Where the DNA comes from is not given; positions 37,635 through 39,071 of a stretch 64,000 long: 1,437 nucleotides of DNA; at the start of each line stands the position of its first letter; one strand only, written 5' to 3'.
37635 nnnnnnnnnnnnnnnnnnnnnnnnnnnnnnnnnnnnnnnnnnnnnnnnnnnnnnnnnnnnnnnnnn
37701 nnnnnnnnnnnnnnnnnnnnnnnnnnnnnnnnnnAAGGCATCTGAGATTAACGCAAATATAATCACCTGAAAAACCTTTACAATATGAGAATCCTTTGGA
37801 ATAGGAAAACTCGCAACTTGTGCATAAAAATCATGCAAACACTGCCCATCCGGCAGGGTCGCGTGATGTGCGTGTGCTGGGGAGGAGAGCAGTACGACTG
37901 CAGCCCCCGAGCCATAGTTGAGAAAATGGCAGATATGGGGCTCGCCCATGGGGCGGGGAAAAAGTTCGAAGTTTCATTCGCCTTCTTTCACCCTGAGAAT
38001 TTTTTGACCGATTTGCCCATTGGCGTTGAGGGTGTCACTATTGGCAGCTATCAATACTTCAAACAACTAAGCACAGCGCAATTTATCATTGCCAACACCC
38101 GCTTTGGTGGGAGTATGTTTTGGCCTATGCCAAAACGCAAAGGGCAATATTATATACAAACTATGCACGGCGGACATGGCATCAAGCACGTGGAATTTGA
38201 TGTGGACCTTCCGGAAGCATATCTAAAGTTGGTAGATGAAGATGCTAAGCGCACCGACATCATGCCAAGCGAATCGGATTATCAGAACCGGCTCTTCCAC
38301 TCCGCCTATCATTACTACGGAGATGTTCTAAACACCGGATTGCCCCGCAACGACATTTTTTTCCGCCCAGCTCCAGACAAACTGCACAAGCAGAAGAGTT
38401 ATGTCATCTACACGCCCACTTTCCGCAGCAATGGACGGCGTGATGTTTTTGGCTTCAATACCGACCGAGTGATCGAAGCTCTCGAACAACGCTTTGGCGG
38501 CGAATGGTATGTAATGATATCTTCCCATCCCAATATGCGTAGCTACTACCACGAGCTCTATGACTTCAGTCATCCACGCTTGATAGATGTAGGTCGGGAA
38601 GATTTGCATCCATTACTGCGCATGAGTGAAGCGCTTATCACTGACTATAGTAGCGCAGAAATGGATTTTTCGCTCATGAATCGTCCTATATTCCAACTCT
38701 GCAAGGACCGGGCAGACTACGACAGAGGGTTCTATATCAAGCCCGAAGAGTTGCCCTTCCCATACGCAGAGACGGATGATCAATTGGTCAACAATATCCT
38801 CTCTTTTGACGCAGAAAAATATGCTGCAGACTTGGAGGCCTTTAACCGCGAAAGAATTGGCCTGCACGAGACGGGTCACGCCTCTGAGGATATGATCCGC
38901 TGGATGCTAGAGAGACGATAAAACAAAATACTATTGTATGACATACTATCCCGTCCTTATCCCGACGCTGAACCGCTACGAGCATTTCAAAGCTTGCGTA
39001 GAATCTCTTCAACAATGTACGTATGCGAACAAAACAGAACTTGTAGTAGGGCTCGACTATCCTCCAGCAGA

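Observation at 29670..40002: Hybrid surface-polymer locus: Wza/Wzc-type export proteins plus a Wzm/Wzt ABC exporter plus a TagF-type glycerophosphotransferase, with no Wzx or Wzy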

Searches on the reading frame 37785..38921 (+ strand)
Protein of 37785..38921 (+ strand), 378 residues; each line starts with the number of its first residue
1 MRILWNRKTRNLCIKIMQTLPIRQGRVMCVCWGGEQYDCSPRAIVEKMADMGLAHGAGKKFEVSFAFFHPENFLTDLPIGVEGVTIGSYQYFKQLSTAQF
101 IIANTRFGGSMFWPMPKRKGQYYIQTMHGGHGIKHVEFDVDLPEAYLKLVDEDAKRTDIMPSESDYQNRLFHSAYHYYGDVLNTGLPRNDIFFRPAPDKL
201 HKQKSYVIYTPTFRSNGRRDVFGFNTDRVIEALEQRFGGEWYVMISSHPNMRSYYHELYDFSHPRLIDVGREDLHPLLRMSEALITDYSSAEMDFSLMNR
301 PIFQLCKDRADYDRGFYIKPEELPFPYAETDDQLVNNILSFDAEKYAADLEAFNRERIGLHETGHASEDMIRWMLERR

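Call 3: search_protein_families(library=pfam, proteins=[window:37785-38921:+], max_evalue=0.01)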
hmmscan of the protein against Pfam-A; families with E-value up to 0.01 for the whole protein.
window:37785-38921:+ (378 aa): 1 family
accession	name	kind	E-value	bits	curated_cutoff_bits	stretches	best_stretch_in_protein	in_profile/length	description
PF04464.20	Glyphos_transf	-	2.9e-48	165.1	22.1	1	16-372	5-363/367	CDP-Glycerol:Poly(glycerophosphate) glycerophosphotransferase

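Call 4: search_protein_families(library=ncbifam, proteins=[window:37785-38921:+], max_evalue=0.01)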
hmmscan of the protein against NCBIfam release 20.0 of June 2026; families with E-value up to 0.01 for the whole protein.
window:37785-38921:+ (378 aa): 3 families
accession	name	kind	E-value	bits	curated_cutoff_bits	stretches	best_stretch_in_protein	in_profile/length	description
NF041712.1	techglyph_taseTarF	equivalog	5.7e-27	94.8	550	1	27-375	29-387/388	teichoic acid glycerol-phosphate transferase TarF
NF041711.1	TagprimaseTarB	equivalog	9.4e-09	35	500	1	90-345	84-335/362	teichoic acid glycerol-phosphate primase TarB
NF041713.1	Tar_polymTarL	equivalog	7.8e-05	21.5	1000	1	180-346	353-534/562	teichoic acid ribitol-phosphate polymerase TarL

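Call 11: search_solved_structures(query=window:37785-38921:+, max_evalue=0.01, show_alignments=3)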
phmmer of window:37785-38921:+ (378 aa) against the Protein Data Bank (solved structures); distinct sequences matched with E-value up to 0.01: 5.
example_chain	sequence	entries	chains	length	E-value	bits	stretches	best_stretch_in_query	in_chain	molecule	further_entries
3l7i_A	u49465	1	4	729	3.3e-16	62.7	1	25-366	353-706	Teichoic acid biosynthesis protein F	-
3l7m_A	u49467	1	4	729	1.6e-15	60.4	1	25-366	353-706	Teichoic acid biosynthesis protein F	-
3l7j_A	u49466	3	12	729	2.2e-15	59.9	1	25-366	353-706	Teichoic acid biosynthesis protein F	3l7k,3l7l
8qoy_A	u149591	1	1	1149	1e-10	44.6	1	17-375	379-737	TagF-like capsule polymerase Cps3D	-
8va1_A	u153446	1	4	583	0.00017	24.1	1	180-371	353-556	Teichoic acid ribitol-phosphate polymerase TarL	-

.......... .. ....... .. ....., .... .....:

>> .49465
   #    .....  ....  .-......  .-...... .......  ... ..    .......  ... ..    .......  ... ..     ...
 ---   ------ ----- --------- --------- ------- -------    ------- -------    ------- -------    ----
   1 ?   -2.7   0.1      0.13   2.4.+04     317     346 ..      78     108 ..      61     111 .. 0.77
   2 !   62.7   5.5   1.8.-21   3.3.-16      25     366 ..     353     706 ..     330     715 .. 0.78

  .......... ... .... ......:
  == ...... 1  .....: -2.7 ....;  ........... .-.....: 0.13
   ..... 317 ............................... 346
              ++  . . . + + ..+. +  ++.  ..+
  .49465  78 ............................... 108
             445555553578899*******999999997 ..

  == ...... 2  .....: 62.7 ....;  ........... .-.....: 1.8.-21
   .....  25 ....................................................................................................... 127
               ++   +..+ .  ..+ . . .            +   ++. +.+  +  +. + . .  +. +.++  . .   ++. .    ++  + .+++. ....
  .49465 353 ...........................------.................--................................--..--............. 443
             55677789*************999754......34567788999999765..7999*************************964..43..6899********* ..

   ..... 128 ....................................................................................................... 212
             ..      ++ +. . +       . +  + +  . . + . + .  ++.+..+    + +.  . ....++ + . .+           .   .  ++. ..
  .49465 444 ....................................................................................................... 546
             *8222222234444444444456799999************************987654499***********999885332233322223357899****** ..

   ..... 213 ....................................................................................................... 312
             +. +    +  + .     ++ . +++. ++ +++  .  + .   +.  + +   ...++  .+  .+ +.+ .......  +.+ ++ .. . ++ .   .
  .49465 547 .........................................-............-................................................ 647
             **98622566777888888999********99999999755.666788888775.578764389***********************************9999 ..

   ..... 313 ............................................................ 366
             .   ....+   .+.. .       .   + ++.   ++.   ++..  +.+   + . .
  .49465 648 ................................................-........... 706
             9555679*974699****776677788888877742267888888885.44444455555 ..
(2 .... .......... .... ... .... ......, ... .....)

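Call 13: find_homologous_proteins(query=window:37785-38921:+, max_evalue=1e-10)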
Query window:37785-38921:+ (378 aa): 1092 proteins with E <= 1e-10 among 1964 candidates; the best 120 are listed.
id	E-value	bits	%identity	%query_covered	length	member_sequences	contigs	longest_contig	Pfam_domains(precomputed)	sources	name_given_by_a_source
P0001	1.2e-254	862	96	100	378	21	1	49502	PF04464.21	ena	-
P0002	3.2e-165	568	61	100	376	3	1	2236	PF04464.21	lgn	-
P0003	5.0e-165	567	63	99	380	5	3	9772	PF04464.21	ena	-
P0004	3.3e-161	555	61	100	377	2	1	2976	PF04464.21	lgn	-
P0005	2.0e-160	552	60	100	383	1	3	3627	PF04464.21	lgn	-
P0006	6.3e-160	551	62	100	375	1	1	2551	PF04464.21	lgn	-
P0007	1.2e-159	550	59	100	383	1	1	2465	PF04464.21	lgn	-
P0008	2.6e-159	549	60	99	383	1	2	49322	PF04464.21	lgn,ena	-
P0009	1.7e-158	546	62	100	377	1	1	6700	PF04464.21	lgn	-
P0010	3.0e-158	545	61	99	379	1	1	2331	PF04464.21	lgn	-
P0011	1.8e-157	543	59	99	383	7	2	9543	PF04464.21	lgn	-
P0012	3.0e-157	542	63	93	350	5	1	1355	PF04464.21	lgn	-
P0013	2.1e-156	539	59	100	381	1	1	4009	PF04464.21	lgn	-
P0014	4.5e-155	535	59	99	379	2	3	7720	PF04464.21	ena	-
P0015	1.5e-154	533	60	99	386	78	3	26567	PF04464.21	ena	-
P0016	1.9e-154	533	58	100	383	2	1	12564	PF04464.21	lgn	-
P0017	3.9e-154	532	62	93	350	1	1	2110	PF04464.21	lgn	-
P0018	5.2e-154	531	60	99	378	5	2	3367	PF04464.21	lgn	-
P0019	4.5e-153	528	60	100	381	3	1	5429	PF04464.21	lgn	-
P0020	6.7e-153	528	57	100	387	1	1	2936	PF04464.21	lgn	-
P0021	3.3e-152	525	57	100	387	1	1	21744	PF04464.21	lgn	-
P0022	3.5e-152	525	59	99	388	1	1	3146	PF04464.21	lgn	-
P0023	2.6e-151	522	58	99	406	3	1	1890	PF04464.21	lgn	-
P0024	9.3e-151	520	61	93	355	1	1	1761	PF04464.21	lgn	-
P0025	2.7e-150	519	58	99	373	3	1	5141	PF04464.21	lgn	-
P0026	3.6e-150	519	61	93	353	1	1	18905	PF04464.21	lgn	-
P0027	3.6e-150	519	59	99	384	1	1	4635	PF04464.21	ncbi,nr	ncbi:MAG: CDP-glycerol glycerophosphotransferase family protein [Bacteroidales bacterium]|nr:CDP-gly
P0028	6.6e-150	518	60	100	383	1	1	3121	PF04464.21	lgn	-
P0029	8.3e-150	517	60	100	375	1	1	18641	PF04464.21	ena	-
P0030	1.0e-148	514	58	99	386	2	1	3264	PF04464.21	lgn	-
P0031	3.4e-148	512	59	100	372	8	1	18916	PF04464.21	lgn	-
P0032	1.7e-147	510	56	100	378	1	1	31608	PF04464.21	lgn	-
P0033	1.3e-146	507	58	99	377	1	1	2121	PF04464.21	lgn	-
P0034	2.4e-145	503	58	99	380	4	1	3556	PF04464.21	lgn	-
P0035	5.6e-145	501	59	99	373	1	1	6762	PF04464.21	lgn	-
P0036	4.3e-144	499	56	100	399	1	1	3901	PF04464.21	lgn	-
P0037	5.2e-144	498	57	100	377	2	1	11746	PF04464.21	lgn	-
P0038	7.9e-144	498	57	99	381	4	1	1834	PF04464.21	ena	-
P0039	1.4e-143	497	57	99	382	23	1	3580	PF04464.21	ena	-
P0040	3.6e-143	495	60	96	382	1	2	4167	PF04464.21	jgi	-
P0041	4.5e-143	495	58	99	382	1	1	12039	PF04464.21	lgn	-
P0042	6.0e-143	495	56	99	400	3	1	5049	PF04464.21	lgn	-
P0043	2.1e-142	493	57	100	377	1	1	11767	PF04464.21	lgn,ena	-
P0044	3.5e-142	492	56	99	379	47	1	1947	PF04464.21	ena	-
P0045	4.6e-142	492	55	99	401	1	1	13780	PF04464.21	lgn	-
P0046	2.4e-141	489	57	99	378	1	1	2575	PF04464.21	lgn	-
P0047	3.1e-141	489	56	99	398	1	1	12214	PF04464.21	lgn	-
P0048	1.3e-140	487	57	99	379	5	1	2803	PF04464.21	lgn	-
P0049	1.7e-140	487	58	97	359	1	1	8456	PF04464.21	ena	-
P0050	3.4e-140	486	59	93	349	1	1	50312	PF04464.21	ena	-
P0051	3.7e-140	486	57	99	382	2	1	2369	PF04464.21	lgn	-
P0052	1.8e-139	483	54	99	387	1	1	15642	PF04464.21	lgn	-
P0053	2.0e-139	483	56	93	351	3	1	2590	PF04464.21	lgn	-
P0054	1.5e-138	480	54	99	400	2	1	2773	PF04464.21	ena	-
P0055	1.6e-138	480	54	99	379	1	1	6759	PF04464.21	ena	-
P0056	2.3e-138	480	56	100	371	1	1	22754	PF04464.21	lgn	-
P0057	5.1e-138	479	60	93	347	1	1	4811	PF04464.21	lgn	-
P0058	1.0e-137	478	52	100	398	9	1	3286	PF04464.21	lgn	-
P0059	1.2e-137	477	53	99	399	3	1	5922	PF04464.21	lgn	-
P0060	1.7e-137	477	53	99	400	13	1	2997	PF04464.21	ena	-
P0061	2.0e-137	477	54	99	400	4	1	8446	PF04464.21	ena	-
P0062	2.2e-137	476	55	99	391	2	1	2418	PF04464.21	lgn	-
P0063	4.3e-137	475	53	99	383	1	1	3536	PF04464.21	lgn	-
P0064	5.8e-137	475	53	99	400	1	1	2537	PF04464.21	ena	-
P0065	4.6e-136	472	55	99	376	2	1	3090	PF04464.21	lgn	-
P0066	6.3e-136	472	53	99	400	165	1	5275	PF04464.21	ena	-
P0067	8.9e-136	471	53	99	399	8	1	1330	PF04464.21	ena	-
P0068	9.3e-136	471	53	99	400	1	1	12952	PF04464.21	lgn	-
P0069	9.8e-136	471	53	99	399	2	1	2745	PF04464.21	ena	-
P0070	1.8e-135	470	56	99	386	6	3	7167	PF04464.21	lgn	-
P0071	4.1e-135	469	53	99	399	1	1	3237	PF04464.21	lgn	-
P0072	3.4e-134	466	53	99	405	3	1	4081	PF04464.21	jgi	-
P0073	4.1e-134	466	53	100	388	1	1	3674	PF04464.21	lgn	-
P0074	4.7e-134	465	54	100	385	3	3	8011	PF04464.21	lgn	-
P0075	6.3e-134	465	53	99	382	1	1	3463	PF04464.21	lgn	-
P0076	2.3e-133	463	53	100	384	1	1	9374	PF04464.21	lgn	-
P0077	2.5e-133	463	56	94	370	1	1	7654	PF04464.21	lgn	-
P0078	3.6e-133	463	53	100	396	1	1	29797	PF04464.21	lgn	-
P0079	4.2e-133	462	54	100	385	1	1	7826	PF04464.21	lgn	-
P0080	5.8e-133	462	52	99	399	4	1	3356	PF04464.21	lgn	-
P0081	7.4e-133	462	52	99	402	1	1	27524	PF04464.21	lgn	-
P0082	1.5e-132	460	55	100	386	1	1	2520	PF04464.21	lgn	-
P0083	1.7e-132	460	56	97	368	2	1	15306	PF04464.21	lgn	-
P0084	3.7e-132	459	54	100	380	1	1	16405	PF04464.21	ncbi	-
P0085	1.9e-131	457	58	93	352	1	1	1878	PF04464.21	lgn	-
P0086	2.9e-131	456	51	99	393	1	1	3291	PF04464.21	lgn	-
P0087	4.1e-131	456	51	99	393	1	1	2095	PF04464.21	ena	-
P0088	4.9e-131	456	51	99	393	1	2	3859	PF04464.21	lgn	-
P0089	1.2e-130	454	51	99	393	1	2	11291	PF04464.21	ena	-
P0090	1.7e-130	454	52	99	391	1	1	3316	PF04464.21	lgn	-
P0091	4.0e-130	453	52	99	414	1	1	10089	PF04464.21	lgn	-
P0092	7.2e-130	452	51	99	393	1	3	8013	PF04464.21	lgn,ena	-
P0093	8.4e-130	451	53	99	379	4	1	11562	PF04464.21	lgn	-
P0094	8.5e-130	451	53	100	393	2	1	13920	PF04464.21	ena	-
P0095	1.1e-129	451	53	99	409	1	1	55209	PF04464.21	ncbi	-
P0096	2.3e-129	450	52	100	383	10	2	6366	PF04464.21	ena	-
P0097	4.6e-129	449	46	99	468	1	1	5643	PF04464.21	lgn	-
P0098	5.3e-129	449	50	99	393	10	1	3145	PF04464.21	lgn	-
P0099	5.6e-129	449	50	99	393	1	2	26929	PF04464.21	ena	-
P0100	7.0e-129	448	51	99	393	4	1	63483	PF04464.21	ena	-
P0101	1.7e-128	447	54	97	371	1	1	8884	PF04464.21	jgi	-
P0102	1.9e-128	447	53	99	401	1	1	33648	PF04464.21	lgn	-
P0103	2.9e-128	446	52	100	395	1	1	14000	PF04464.21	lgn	-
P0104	5.1e-128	446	50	99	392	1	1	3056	PF04464.21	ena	-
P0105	7.1e-128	445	51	100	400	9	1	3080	PF04464.21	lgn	-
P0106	3.3e-127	443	53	97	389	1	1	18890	PF04464.21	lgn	-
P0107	4.6e-127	442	50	99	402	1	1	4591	PF04464.21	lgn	-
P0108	5.2e-127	442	53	97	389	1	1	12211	PF04464.21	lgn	-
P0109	1.4e-126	441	50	99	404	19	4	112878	PF04464.21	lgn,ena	-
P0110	1.4e-126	441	52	99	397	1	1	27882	PF04464.21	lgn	-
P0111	2.4e-126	440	59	86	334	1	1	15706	PF04464.21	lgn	-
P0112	3.3e-126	440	52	97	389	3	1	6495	PF04464.21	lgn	-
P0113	3.8e-126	439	53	97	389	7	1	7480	PF04464.21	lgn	-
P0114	4.3e-126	439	52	99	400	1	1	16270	PF04464.21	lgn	-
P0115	5.4e-126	439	53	97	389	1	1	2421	PF04464.21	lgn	-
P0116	6.4e-126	439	52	99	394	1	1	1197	PF04464.21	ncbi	-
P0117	7.3e-126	439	52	97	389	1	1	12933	PF04464.21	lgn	-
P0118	8.1e-126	438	58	93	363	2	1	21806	PF04464.21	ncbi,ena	-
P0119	1.4e-125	438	52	97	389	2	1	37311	PF04464.21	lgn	-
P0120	1.4e-125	438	52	99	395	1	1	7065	PF04464.21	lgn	-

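Call 15: find_encoding_contigs(protein=P0008, flank=10000, max_places=2)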
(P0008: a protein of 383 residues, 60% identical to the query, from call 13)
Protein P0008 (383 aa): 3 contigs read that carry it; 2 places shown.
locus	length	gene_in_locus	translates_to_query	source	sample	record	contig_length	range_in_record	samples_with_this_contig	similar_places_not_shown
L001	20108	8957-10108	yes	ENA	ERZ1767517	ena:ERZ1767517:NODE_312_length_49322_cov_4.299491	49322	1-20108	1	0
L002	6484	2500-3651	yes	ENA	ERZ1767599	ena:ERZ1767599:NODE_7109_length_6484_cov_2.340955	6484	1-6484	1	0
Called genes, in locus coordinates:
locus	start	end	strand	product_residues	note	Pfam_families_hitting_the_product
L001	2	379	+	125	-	?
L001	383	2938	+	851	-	-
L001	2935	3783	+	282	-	PF01061:ABC2_membrane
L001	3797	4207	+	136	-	PF04138:GtrA_DPMS_TM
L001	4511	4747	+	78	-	PF12668:DUF3791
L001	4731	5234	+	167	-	PF13151:DUF3990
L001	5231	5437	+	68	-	-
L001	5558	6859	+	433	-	PF00005:ABC_tran, PF13304:AAA_21 (faint)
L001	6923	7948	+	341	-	PF01501:Glyco_transf_8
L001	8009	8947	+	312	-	PF01757:Acyl_transf_3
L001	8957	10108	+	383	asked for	PF04464:Glyphos_transf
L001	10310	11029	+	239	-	PF00535:Glycos_transf_2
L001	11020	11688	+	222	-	-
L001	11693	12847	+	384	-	PF04577:Glyco_transf_61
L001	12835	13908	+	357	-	PF01757:Acyl_transf_3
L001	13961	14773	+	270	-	-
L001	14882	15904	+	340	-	-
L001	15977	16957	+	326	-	PF01757:Acyl_transf_3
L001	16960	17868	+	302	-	-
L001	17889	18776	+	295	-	PF13641:Glyco_tranf_2_3, PF00535:Glycos_transf_2, PF10111:Glyco_tranf_2_2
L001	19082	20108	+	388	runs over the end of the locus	PF01637:ATPase_2 (weak)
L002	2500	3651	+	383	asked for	PF04464:Glyphos_transf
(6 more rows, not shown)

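Call 16: find_encoding_contigs(protein=P0050, flank=10000, max_places=2)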
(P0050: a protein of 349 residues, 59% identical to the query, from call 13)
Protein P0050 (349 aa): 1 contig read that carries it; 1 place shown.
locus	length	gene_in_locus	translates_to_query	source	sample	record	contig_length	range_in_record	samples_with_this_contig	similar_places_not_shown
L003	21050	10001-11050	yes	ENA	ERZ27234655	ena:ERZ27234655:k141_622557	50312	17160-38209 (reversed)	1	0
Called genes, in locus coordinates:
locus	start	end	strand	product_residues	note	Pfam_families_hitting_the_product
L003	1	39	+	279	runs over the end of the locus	PF00535:Glycos_transf_2, PF13641:Glyco_tranf_2_3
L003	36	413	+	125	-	PF04138:GtrA_DPMS_TM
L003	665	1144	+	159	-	PF00165:HTH_AraC (faint), PF12833:HTH_18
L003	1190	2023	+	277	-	PF14393:DUF4422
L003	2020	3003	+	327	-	PF01757:Acyl_transf_3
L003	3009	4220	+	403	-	-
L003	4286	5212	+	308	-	-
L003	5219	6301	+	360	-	PF00535:Glycos_transf_2, PF10111:Glyco_tranf_2_2 (weak)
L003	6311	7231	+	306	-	PF00535:Glycos_transf_2, PF13641:Glyco_tranf_2_3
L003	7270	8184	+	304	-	PF00535:Glycos_transf_2, PF10111:Glyco_tranf_2_2, PF13506:Glyco_transf_21 (weak), PF13641:Glyco_tranf_2_3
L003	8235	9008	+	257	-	-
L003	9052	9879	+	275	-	PF00535:Glycos_transf_2, PF10111:Glyco_tranf_2_2, PF13641:Glyco_tranf_2_3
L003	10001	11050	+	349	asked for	PF04464:Glyphos_transf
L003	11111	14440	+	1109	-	-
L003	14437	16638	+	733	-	-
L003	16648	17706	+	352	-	PF01757:Acyl_transf_3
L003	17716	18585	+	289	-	PF00535:Glycos_transf_2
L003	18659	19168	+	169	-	PF14602:Hexapep_2 (faint), PF00132:Hexapep (weak)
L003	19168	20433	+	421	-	PF04932:Wzy_C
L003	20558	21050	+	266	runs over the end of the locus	-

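Call 17: find_encoding_contigs(protein=P0109, flank=10000, max_places=2)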
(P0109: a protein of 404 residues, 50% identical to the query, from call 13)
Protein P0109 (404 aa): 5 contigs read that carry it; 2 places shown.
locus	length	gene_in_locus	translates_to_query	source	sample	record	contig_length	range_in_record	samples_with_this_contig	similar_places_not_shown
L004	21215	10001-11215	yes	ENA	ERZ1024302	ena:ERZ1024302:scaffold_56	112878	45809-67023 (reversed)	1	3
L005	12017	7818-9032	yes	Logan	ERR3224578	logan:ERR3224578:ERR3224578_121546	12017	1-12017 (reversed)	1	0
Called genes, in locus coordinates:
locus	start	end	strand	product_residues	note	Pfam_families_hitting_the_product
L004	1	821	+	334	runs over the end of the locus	PF01757:Acyl_transf_3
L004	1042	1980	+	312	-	PF00535:Glycos_transf_2, PF10111:Glyco_tranf_2_2 (weak)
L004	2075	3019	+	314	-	PF00535:Glycos_transf_2, PF10111:Glyco_tranf_2_2 (weak)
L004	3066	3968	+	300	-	PF13641:Glyco_tranf_2_3, PF00535:Glycos_transf_2, PF10111:Glyco_tranf_2_2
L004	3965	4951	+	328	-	PF00535:Glycos_transf_2, PF10111:Glyco_tranf_2_2, PF13641:Glyco_tranf_2_3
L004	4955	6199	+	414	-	PF04577:Glyco_transf_61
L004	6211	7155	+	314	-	-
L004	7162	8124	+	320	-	PF00535:Glycos_transf_2, PF10111:Glyco_tranf_2_2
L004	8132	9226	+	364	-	PF01501:Glyco_transf_8, PF18404:Glyco_transf_24 (faint)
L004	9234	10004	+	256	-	PF00535:Glycos_transf_2, PF10111:Glyco_tranf_2_2 (weak)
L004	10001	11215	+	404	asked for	PF04464:Glyphos_transf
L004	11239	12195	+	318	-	PF01757:Acyl_transf_3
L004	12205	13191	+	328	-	PF00535:Glycos_transf_2, PF10111:Glyco_tranf_2_2, PF13506:Glyco_transf_21 (weak), PF13641:Glyco_tranf_2_3 (weak)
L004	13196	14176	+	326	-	PF18025:FucT_N, PF00852:Glyco_transf_10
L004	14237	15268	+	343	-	PF01757:Acyl_transf_3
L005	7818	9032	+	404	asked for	PF04464:Glyphos_transf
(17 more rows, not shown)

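Call 19: find_related_loci(query=A1, collection=genome_contigs, flank=10000)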
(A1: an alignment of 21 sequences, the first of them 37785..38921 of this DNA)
Query A1 (378 aa) in genome_contigs; peptide patterns used: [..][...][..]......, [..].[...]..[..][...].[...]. (x = any residue, [..] = any of these).
20 stretches matched a pattern; 9 encode a relative of the query (tblastn E <= 1e-3); 9 distinct loci.
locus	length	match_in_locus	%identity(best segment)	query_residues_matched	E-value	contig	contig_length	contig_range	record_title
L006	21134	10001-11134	96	1-378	0e+0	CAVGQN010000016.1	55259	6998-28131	bacterium isolate H07613-L1_cleanbin_000004 genome assembly, contig: Spades_H07613-L1_contig_156, whole genome shotgun s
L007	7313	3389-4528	58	1-377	2e-159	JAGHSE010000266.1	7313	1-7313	MAG: Candidatus Colivivens equi isolate E1_MB2_52 c_000000841003, whole genome shotgun sequence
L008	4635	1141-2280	59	1-374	6e-158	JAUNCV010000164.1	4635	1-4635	MAG: Bacteroidales bacterium isolate S22M_St_48 NODE_8913_length_4635_cov_4.668996, whole genome shotgun sequence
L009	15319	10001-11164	56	1-377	3e-140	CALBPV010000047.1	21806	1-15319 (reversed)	MAG TPA_asm: uncultured Bacteroidales bacterium isolate ERR1278072_bin.161_CONCOCT_v1.1_MAG genome assembly, contig: ERZ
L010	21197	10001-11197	53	2-374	2e-137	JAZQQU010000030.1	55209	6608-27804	MAG: Bacteroidales bacterium isolate T1900045235_TH20190005.MAGScoT_cleanbin_000023 SGB_5435_k141_2603810, whole genome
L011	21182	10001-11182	52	2-376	4e-134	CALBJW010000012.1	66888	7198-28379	MAG TPA_asm: uncultured Prevotellaceae bacterium isolate SRR6425802_bin.18_CONCOCT_v1.1_MAG genome assembly, contig: ERZ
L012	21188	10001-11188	49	1-374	4e-130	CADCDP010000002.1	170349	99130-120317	MAG: uncultured Bacteroidales bacterium isolate RUG14560 genome assembly, contig: RUG14560_asm_2, whole genome shotgun s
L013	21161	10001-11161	51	1-376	1e-125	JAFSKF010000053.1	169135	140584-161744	MAG: Bacteroidales bacterium isolate RGIG3218 Goat_Reticulum-2__c575956, whole genome shotgun sequence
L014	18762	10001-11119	52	2-377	1e-134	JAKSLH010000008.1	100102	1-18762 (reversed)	MAG: Bacteroidales bacterium isolate Horse_feces94 MAG094_8, whole genome shotgun sequence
